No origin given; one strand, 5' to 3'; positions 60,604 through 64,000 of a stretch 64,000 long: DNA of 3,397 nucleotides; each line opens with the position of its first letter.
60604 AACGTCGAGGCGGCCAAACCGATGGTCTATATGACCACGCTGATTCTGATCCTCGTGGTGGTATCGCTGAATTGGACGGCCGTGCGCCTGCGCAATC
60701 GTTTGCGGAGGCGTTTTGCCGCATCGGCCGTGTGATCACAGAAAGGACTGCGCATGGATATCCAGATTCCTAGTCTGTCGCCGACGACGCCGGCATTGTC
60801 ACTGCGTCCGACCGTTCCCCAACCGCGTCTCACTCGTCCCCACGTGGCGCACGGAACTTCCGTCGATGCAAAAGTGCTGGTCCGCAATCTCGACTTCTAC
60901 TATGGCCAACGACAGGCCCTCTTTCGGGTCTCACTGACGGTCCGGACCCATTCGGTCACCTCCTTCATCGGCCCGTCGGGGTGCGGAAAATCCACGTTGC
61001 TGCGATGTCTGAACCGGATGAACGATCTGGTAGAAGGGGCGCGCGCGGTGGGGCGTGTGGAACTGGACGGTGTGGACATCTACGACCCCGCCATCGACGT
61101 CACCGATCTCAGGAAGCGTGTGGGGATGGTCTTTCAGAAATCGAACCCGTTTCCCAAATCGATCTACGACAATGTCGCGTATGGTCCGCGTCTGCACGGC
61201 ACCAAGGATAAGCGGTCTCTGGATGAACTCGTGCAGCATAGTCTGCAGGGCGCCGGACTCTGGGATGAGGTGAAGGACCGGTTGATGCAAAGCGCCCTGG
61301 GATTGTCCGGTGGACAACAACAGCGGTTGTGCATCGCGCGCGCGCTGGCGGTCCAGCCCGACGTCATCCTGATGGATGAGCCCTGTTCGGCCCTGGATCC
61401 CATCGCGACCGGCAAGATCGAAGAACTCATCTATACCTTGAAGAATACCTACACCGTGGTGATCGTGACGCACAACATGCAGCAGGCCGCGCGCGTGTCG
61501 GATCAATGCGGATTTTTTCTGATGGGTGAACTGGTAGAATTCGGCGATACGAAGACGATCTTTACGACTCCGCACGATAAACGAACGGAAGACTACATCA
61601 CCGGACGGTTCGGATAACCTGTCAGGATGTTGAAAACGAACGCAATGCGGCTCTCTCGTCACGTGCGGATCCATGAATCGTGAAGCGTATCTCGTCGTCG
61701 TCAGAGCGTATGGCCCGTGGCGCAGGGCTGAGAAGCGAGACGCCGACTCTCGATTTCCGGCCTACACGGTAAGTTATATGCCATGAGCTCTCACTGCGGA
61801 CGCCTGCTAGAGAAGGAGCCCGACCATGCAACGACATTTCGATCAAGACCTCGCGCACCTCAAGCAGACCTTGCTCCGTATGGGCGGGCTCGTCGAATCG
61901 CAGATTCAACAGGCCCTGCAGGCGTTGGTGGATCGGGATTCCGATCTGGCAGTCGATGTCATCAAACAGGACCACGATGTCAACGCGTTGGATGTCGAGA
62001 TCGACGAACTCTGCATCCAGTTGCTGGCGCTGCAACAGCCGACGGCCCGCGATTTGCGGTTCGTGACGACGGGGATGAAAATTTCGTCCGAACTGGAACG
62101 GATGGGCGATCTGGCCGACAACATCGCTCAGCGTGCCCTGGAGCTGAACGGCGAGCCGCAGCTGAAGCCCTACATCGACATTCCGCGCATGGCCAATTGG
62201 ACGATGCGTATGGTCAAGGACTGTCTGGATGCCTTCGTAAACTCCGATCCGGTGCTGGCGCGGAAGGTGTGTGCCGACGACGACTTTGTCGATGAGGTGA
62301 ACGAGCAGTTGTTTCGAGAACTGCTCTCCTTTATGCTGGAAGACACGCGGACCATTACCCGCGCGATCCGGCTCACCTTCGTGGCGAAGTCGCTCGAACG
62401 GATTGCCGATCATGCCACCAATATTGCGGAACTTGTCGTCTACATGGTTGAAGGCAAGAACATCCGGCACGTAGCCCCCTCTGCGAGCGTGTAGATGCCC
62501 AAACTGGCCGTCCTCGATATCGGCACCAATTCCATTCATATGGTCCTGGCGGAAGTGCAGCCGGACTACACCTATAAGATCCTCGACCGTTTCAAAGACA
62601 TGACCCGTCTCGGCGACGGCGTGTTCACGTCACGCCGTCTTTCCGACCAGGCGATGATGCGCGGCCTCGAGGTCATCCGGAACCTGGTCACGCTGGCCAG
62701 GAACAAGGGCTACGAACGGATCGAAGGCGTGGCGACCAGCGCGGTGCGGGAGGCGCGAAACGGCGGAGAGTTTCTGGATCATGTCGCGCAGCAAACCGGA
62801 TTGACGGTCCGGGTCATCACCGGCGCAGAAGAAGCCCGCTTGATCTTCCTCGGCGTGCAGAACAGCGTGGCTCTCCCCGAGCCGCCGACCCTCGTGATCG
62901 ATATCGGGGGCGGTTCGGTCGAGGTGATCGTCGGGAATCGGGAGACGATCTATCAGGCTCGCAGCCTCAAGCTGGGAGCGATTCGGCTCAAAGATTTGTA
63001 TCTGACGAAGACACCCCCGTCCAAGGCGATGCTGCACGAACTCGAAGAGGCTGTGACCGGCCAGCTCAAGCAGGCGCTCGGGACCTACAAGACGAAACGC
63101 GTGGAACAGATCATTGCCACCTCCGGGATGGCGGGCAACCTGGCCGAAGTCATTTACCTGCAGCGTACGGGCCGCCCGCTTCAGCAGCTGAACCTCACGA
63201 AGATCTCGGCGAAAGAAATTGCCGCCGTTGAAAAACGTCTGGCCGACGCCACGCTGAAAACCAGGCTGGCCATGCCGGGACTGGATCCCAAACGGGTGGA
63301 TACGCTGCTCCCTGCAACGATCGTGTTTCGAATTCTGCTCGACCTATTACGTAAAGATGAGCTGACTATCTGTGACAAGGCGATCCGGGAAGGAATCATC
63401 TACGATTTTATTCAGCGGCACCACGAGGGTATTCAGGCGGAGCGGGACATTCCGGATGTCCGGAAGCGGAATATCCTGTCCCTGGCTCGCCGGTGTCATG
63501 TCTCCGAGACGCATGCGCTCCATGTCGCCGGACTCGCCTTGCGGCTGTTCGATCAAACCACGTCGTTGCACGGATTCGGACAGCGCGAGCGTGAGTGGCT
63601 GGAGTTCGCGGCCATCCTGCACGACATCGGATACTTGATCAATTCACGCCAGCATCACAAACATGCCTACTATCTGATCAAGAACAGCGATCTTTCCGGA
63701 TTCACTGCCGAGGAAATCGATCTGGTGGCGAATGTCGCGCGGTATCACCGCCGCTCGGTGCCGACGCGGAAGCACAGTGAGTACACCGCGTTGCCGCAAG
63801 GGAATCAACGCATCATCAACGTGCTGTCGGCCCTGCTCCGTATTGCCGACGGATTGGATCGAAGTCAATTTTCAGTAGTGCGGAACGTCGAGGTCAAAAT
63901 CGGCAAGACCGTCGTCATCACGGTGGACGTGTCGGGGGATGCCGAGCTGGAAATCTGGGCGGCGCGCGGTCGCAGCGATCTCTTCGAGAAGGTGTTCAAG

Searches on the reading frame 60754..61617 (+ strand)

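Call 27: search_protein_families(library=pfam, proteins=[window:60754-61617:+], max_evalue=0.01)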
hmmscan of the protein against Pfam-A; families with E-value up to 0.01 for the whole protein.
window:60754-61617:+ (287 aa): 10 families
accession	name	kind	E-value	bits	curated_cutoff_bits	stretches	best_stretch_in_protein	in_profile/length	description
PF00005.33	ABC_tran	-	2.4e-30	106.3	25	1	58-211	3-136/137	ABC transporter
PF13304.12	AAA_21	-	8.2e-11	43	27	2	144-242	197-300/304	AAA domain, putative AbiEii toxin, Type IV TA system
PF02463.25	SMC_N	-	1.9e-06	27.9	40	1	66-254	24-211/220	RecF/RecN/SMC N terminal domain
PF13401.12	AAA_22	-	0.00012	22.8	27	1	65-168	4-83/130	AAA domain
PF20703.3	nSTAND1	-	0.0012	19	27.1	1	47-85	14-52/379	Novel STAND NTPase 1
PF03193.22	RsgA_GTPase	-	0.002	18.4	30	1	65-89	105-129/174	RsgA GTPase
PF13191.12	AAA_16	-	0.0027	18.7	32.6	1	71-164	29-124/167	AAA ATPase domain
PF13555.12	AAA_29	-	0.0037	17.4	27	1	61-83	17-39/61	P-loop containing region of AAA domain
PF03215.21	Rad17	-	0.006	17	23.8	1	54-89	33-68/186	Rad17 P-loop domain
PF13476.12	AAA_23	-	0.0084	17.2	27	0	66-86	19-39/201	AAA domain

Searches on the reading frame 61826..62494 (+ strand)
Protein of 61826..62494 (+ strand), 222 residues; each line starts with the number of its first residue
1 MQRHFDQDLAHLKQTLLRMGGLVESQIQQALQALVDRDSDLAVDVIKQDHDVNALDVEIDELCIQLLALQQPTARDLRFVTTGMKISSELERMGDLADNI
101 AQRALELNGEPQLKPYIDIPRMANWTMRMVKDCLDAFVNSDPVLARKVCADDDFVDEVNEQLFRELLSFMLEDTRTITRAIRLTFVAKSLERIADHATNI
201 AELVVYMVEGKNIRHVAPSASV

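Call 27: search_protein_families(library=pfam, proteins=[window:61826-62494:+], max_evalue=0.01)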
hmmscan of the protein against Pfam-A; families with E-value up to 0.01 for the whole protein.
window:61826-62494:+ (222 aa): 1 family
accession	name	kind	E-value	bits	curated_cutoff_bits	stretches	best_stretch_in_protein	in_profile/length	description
PF01895.24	PhoU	-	4.1e-49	165.3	23.5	2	16-103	1-88/89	PhoU domain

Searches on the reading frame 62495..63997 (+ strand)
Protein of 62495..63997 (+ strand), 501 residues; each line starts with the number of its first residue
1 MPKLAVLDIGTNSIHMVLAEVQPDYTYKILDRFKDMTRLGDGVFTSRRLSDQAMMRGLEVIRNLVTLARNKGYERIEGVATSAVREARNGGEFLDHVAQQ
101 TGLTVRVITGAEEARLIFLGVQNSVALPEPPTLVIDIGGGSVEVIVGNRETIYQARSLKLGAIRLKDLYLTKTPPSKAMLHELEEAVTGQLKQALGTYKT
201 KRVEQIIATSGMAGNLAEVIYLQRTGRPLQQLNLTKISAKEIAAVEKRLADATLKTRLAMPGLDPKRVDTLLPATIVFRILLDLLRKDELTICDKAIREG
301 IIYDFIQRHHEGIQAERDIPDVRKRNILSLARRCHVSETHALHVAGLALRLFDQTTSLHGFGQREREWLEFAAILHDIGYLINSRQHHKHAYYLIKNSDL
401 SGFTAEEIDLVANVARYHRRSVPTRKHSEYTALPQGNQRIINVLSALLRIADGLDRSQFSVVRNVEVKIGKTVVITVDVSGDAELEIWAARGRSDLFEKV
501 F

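Call 27: search_protein_families(library=pfam, proteins=[window:62495-63997:+], max_evalue=0.01)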
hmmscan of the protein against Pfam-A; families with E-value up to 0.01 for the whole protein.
window:62495-63997:+ (501 aa): 5 families
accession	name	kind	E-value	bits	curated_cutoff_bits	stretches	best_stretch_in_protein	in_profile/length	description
PF02541.22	Ppx-GppA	-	2.9e-62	211.1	27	1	27-309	10-285/285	Ppx/GppA phosphatase family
PF21447.3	Ppx-GppA_III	-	3.6e-33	115.3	27.3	1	322-461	1-139/177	Ppx/GppA phosphatase, domain III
PF01966.28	HD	-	3.5e-11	43.8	22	1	339-456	3-115/116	HD domain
PF24391.1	HD-CE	-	0.0011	19.1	27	1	367-455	98-186/263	HD-CE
PF14450.12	FtsA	-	0.0024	18.7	31.8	0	134-165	2-33/127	Cell division protein FtsA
